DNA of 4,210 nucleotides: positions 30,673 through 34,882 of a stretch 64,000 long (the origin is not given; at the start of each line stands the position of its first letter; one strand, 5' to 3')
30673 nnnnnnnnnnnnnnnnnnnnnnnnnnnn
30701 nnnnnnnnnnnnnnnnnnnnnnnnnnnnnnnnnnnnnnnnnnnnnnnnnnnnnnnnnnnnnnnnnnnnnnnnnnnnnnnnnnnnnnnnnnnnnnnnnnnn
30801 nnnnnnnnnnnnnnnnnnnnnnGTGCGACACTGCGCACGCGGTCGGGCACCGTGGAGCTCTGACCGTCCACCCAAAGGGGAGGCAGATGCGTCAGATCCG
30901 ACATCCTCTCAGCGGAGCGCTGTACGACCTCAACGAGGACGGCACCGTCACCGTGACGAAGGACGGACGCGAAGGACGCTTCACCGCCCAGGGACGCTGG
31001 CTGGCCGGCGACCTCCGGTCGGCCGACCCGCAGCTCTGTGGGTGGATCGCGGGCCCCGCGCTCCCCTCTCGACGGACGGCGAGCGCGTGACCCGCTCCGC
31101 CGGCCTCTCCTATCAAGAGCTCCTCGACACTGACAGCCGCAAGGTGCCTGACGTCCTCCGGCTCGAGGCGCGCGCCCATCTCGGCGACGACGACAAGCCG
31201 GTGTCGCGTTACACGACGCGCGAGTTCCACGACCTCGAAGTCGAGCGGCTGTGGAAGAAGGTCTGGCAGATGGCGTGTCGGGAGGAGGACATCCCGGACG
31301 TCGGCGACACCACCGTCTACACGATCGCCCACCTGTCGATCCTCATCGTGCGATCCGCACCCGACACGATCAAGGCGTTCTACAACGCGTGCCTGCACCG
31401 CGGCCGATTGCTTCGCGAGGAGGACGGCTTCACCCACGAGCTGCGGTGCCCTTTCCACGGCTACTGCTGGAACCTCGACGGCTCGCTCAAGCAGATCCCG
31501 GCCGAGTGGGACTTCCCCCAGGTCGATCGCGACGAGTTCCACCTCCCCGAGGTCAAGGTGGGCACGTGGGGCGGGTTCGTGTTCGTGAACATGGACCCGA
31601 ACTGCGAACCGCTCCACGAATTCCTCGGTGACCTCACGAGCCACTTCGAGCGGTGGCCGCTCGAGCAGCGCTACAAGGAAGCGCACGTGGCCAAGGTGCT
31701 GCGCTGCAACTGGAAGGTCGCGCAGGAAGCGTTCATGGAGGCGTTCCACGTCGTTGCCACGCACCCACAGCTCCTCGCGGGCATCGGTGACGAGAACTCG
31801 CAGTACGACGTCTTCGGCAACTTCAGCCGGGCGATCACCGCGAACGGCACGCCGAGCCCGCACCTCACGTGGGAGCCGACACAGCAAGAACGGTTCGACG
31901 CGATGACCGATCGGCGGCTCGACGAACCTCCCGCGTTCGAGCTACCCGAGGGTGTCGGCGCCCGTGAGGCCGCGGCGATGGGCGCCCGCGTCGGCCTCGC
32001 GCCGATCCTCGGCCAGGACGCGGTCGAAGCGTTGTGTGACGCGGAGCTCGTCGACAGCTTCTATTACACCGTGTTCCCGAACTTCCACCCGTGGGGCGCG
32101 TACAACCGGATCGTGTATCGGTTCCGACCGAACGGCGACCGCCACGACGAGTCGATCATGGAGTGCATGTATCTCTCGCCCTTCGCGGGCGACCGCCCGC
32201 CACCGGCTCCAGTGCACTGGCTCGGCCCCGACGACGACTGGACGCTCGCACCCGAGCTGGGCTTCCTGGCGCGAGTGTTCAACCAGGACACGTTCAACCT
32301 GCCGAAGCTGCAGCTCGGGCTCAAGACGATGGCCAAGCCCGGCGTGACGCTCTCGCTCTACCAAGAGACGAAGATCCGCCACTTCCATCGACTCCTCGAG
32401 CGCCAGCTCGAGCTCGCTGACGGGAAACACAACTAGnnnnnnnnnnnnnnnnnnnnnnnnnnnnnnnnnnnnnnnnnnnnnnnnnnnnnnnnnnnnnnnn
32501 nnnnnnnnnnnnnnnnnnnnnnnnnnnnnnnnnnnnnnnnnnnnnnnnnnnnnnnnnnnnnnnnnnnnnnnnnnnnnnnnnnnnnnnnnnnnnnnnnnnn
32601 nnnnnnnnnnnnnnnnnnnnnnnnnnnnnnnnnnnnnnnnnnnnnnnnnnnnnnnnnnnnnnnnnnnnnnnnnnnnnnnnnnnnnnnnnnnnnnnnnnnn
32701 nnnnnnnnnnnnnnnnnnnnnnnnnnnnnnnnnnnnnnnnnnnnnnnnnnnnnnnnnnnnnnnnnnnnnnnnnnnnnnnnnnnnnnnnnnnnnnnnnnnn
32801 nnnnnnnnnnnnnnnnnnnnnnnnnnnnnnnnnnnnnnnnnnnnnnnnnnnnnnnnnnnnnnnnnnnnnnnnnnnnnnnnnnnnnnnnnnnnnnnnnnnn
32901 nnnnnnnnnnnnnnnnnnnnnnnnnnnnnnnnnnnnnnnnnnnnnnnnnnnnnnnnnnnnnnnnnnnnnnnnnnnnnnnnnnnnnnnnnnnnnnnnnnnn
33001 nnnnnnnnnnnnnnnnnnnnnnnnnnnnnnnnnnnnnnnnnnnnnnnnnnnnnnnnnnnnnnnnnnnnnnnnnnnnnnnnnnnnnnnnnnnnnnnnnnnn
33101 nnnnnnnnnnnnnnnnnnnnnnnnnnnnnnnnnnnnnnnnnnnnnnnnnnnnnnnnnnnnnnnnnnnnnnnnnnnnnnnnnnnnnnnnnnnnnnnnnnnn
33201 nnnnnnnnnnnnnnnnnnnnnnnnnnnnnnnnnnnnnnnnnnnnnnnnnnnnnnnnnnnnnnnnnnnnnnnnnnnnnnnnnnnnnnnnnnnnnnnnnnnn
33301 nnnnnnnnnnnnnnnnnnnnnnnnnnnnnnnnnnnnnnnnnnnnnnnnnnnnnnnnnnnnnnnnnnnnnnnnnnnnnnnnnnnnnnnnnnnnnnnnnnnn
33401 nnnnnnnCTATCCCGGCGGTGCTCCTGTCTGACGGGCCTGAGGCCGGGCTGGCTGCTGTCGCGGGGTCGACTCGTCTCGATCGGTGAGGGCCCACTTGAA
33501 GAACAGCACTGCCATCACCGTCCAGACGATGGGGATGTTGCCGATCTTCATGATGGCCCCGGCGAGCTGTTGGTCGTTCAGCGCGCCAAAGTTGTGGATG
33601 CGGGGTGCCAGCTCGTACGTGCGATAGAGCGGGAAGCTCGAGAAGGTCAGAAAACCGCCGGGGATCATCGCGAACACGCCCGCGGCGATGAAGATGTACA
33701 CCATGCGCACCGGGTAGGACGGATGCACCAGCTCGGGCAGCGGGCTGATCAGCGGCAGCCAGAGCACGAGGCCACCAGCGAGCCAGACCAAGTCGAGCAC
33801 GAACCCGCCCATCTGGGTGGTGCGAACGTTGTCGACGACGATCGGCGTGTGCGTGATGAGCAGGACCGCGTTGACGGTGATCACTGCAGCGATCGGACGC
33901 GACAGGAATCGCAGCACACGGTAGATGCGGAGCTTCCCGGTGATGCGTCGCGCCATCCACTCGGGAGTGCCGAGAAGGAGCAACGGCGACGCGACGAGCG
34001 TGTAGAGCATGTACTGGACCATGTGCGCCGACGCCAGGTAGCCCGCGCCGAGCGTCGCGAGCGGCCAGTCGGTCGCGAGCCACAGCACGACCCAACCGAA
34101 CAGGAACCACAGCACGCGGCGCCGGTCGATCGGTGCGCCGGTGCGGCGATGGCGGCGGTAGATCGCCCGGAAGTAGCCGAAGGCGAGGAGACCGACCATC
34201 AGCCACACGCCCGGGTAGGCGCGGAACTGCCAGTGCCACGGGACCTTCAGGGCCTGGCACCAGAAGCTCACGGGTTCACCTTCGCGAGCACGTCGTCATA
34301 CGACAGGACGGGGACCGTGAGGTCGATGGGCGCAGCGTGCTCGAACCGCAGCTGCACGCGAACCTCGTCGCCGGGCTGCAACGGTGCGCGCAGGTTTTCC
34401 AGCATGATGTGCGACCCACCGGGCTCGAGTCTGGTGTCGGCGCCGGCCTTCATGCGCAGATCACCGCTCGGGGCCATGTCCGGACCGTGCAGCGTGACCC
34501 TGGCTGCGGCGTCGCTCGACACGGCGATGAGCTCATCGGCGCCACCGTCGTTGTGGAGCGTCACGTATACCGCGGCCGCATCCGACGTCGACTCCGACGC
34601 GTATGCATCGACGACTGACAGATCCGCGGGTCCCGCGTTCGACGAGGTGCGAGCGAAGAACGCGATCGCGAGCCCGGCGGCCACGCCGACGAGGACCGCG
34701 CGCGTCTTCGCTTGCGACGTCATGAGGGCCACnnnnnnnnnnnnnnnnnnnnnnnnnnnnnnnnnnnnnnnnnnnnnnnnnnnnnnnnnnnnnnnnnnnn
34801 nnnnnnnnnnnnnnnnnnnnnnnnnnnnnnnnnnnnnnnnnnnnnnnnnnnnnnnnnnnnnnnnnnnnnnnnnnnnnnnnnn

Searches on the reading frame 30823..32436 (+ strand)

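Call 7: search_protein_families(library=pfam, proteins=[window:30823-32436:+])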
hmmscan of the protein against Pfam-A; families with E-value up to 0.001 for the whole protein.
window:30823-32436:+ (537 aa): 2 families
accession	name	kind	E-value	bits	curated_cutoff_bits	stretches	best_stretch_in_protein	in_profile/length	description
PF00848.25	Ring_hydroxyl_A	-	3e-16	60.4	24.9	1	281-530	13-207/208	Ring hydroxylating alpha subunit (catalytic domain)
PF00355.32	Rieske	-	1.5e-13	50.9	20.3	1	148-229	2-82/88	Rieske [2Fe-2S] domain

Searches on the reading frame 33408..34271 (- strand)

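Call 7: search_protein_families(library=pfam, proteins=[window:33408-34271:-])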
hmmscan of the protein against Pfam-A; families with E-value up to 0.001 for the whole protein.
window:33408-34271:- (287 aa): 1 family
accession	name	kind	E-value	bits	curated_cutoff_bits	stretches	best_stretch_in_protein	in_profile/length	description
PF09678.15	Caa3_CtaG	-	9.9e-44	149.9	27.7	1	32-261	2-235/237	Cytochrome c oxidase caa3 assembly factor (Caa3_CtaG)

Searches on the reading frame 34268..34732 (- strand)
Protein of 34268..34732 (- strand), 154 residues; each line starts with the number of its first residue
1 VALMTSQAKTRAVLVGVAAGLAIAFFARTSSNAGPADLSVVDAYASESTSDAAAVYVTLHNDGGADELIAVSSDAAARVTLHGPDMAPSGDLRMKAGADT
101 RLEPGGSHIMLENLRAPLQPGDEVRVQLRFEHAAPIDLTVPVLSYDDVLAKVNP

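Call 7: search_protein_families(library=pfam, proteins=[window:34268-34732:-])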
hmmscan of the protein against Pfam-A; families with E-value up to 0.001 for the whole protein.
window:34268-34732:- (154 aa): 1 family
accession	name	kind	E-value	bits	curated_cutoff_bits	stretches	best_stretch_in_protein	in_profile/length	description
PF04314.18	PCuAC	-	3e-22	79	29.4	1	42-136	3-107/109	Copper chaperone PCu(A)C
